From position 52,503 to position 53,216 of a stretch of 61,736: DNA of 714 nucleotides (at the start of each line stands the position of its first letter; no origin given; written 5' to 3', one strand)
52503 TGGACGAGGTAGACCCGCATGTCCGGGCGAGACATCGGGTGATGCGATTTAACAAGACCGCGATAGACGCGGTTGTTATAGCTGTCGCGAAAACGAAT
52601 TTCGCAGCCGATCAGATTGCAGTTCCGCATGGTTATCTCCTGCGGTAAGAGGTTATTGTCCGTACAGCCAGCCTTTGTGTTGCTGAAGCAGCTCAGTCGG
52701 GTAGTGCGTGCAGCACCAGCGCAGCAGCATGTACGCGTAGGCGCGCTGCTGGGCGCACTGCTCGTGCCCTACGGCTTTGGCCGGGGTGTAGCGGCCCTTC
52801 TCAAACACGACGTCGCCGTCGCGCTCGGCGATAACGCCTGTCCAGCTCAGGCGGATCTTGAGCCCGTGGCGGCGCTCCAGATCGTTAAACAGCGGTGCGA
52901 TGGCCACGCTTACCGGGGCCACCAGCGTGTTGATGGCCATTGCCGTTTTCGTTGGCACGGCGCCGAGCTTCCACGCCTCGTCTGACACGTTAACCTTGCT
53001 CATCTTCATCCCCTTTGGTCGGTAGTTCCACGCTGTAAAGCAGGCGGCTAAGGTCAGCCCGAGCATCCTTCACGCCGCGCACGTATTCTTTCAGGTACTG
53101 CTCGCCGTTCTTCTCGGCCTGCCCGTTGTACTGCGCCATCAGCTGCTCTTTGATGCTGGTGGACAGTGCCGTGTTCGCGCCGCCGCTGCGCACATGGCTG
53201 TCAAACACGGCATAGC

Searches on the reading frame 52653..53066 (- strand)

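Call 50: search_protein_families(library=phrogs, proteins=[window:52653-53066:-], max_evalue=0.001)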
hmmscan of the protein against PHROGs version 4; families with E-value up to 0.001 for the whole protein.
window:52653-53066:- (137 aa): 1 family
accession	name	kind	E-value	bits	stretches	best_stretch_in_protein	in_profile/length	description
phrog_7734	-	unknown function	2.1e-15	57.9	1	38-128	3-100/111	-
